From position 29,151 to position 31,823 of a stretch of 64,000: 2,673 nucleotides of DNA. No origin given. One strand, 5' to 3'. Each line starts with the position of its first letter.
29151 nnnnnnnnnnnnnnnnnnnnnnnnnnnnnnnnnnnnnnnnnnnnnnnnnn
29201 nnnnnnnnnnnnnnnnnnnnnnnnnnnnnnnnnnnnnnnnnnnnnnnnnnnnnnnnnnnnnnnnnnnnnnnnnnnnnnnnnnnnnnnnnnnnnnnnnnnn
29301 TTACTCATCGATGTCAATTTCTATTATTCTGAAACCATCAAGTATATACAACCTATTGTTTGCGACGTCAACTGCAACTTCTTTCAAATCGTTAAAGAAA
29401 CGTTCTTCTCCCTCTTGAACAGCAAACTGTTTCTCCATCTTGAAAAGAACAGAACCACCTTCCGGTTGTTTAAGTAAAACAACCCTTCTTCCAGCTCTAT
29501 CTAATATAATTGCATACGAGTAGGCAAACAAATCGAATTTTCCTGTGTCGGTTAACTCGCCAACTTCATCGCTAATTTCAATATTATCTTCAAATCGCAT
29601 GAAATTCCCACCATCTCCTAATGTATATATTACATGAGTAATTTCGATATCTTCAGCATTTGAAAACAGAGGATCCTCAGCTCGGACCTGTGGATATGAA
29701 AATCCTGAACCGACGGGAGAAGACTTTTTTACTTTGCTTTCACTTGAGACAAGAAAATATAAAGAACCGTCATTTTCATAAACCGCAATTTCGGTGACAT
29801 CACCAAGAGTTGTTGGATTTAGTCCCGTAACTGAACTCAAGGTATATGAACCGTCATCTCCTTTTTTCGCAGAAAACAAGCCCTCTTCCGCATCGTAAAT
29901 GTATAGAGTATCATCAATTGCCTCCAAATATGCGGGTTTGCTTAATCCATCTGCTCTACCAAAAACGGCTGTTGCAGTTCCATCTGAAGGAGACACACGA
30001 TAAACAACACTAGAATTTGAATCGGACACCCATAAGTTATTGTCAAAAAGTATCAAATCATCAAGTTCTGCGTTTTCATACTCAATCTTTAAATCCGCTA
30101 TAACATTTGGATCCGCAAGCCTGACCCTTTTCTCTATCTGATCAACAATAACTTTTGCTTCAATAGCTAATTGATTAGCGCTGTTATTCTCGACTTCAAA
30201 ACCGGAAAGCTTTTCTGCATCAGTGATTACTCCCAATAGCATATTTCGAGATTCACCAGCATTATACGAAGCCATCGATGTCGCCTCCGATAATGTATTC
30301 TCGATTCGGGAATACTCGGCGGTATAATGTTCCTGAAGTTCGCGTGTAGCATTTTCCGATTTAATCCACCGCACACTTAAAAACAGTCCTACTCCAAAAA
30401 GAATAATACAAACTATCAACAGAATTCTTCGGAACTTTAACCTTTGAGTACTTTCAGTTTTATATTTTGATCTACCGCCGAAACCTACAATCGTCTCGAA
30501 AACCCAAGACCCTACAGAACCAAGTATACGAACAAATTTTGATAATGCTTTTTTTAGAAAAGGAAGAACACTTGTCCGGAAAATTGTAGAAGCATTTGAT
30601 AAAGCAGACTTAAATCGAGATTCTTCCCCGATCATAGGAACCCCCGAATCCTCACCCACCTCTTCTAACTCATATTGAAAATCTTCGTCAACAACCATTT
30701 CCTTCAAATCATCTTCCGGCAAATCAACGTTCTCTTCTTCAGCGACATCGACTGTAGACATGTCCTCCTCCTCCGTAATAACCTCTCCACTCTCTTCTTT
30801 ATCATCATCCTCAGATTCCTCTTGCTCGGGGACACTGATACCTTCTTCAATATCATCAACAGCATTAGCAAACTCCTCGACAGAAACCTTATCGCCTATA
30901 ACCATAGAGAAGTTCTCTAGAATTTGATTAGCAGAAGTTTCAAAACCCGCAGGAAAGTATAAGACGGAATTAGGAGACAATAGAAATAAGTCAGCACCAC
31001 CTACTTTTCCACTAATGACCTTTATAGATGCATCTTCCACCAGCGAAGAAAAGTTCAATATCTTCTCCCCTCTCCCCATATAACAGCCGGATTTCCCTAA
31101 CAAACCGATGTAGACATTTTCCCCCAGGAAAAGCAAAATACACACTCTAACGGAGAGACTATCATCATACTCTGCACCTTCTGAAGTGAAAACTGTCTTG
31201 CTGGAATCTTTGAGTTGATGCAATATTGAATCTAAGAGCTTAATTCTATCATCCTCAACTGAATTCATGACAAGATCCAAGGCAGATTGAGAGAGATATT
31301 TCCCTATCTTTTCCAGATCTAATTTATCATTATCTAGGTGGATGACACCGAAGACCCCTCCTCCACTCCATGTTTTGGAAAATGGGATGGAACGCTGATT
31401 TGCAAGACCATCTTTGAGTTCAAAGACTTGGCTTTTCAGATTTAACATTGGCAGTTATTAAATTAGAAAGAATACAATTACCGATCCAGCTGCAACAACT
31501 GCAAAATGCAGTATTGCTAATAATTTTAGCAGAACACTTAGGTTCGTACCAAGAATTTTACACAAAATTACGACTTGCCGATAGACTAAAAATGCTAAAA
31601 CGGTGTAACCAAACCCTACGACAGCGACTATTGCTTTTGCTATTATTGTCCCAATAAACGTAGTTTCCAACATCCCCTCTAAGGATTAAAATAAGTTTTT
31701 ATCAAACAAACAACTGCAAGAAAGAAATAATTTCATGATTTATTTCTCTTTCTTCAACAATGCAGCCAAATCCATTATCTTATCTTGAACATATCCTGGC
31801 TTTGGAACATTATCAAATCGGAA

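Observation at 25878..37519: Long co-directional gene string headed by a VirB4-like membrane ATPase and including SpoIID-like, bPH-domain and large bitopic membrane proteins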

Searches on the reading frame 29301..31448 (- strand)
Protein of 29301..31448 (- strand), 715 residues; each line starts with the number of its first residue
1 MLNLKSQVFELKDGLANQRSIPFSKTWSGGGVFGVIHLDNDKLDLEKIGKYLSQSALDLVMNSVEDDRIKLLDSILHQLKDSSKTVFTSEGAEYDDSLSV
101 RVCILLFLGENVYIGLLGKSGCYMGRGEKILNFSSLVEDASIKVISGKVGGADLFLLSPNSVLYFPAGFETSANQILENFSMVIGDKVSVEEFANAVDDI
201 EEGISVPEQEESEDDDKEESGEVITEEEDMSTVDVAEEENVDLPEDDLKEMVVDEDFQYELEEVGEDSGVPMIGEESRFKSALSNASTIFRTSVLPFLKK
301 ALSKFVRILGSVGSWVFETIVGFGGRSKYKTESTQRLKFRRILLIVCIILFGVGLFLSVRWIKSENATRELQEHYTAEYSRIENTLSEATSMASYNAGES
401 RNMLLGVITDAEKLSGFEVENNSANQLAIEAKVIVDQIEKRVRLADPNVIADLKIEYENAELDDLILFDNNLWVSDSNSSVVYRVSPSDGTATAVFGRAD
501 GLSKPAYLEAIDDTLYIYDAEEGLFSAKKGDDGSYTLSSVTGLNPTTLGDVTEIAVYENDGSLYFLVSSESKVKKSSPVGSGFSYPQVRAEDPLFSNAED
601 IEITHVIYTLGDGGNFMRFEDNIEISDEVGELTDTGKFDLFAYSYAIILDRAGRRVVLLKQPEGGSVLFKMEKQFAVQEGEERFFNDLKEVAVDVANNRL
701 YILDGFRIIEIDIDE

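Call 4: search_protein_families(library=pfam, proteins=[window:29301-31448:-], max_evalue=0.01)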
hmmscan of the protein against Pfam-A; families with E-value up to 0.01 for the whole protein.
window:29301-31448:- (715 aa): 0 families

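Call 5: search_protein_families(library=ncbifam, proteins=[window:29301-31448:-], max_evalue=0.01)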
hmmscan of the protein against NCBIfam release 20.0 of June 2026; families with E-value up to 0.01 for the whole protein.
window:29301-31448:- (715 aa): 0 families

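Call 36: find_homologous_proteins(query=window:29301-31448:-, max_evalue=0.00001)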
Query window:29301-31448:- (715 aa): 1 proteins with E <= 0.00001 among 8000 candidates.
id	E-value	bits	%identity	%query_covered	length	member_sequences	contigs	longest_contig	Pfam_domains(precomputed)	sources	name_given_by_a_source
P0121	0.0e+0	1549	100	100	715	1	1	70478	-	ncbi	-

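Call 62: search_protein_families(library=pfam, alignment_id=A3, max_evalue=1)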
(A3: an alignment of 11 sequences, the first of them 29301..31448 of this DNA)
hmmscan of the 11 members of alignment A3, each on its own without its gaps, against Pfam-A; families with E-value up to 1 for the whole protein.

A. member 1, window:29301-31448:- (715 aa): 2 families
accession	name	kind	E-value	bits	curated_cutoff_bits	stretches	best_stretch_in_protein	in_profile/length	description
PF24838.2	8xMP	-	0.011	16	30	1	343-398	48-103/136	Octameric membrane protein family (8xMP)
PF21959.2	DUF6923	-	0.11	12.7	27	1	425-495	98-167/234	Repeat of unknown function (DUF6923)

B. families by the number of members that match (of 11 scanned): 17 families
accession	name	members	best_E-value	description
PF25021.1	TEN_NHL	2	0.063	Teneurin NHL domain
PF01436.27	NHL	2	0.065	NHL repeat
PF13672.11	PP2C_2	1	0.0036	Protein phosphatase 2C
PF24838.2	8xMP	1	0.011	Octameric membrane protein family (8xMP)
PF06739.17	SBBP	1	0.019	Beta-propeller repeat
PF08450.18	SGL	1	0.027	SMP-30/Gluconolactonase/LRE-like region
PF07228.17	SpoIIE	1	0.028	Stage II sporulation protein E (SpoIIE)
PF03907.18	Spo7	1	0.039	Spo7-like protein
PF14316.11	DUF4381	1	0.044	Domain of unknown function (DUF4381)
PF20755.2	DUF6834_C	1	0.069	Domain of unknown function (DUF6834), C-terminal domain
PF25494.1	Beta-prop_Rol-3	1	0.075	Rol-3 five-bladed beta-propeller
PF01731.26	Arylesterase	1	0.088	Arylesterase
PF21959.2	DUF6923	1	0.11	Repeat of unknown function (DUF6923)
PF00957.27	Synaptobrevin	1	0.11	Synaptobrevin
PF20520.3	Ac45-VOA1_TM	1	0.14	V0 complex accessory subunit Ac45/VOA1 transmembrane domain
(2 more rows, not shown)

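Call 63: search_solved_structures(query=A3, max_evalue=1)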
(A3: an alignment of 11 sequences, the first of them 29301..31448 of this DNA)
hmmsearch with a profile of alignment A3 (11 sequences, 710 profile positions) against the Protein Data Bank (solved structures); distinct sequences matched with E-value up to 1: 83 (the best 60 are shown).
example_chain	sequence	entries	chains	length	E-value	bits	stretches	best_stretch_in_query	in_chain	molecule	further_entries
7zpw_A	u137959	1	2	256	1.5e-11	46.6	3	469-541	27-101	Pizza6-TSK-TSH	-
6i37_A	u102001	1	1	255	2.3e-11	46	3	469-541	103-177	nv1Pizza6-AYW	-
7zph_A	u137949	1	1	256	6.7e-11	44.5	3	469-541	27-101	Pizza6-TNK-RSH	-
7zqg_A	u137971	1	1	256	9.6e-11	44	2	469-541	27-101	Pizza6-KSH-TSH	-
6f0t_A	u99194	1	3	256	1.2e-10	43.6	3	469-534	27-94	Pizza6-SFW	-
7zpz_A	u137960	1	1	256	1.5e-10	43.3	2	469-541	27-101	Pizza6-TSR-TSH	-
6ren_A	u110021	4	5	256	8.4e-10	40.8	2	469-541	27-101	3fPizza6-SH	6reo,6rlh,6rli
1rwi_B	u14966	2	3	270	1.5e-07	33.4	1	469-533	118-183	Serine/threonine-protein kinase pknD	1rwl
7qrw_A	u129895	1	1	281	1.1e-06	30.5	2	468-518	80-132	Isoform 4 of Tripartite motif-containing protein 3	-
6d69_A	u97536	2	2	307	6.8e-06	27.9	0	470-528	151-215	NHL Repeat Region of D. melanogaster Thin | Thin, isoform D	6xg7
7b96_A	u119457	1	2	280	5e-05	25.1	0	468-539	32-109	Isoform 2 of Tripartite motif-containing protein 2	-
7qrv_A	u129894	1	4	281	5.2e-05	25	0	468-539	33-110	Tripartite motif-containing protein 2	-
7b2r_A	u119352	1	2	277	6.3e-05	24.7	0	468-539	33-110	Tripartite motif-containing protein 2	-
9i3v_A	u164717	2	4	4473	7.3e-05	24.5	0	530-580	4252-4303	Low-density lipoprotein receptor-related protein 2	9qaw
9cwm_A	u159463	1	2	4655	8.8e-05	24.2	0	530-580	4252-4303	Low-density lipoprotein receptor-related protein 2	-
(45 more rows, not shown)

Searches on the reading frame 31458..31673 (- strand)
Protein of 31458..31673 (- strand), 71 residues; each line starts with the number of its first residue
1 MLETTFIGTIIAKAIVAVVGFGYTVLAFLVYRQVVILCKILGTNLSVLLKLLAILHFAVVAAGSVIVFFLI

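Call 4: search_protein_families(library=pfam, proteins=[window:31458-31673:-], max_evalue=0.01)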
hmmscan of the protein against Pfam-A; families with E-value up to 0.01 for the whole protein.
window:31458-31673:- (71 aa): 1 family
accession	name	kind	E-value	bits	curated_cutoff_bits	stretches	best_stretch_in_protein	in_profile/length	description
PF18901.5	DUF5657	-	8.1e-11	42.4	25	1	11-70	1-60/61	Family of unknown function (DUF5657)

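Call 5: search_protein_families(library=ncbifam, proteins=[window:31458-31673:-], max_evalue=0.01)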
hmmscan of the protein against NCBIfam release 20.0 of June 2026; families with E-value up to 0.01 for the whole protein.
window:31458-31673:- (71 aa): 0 families
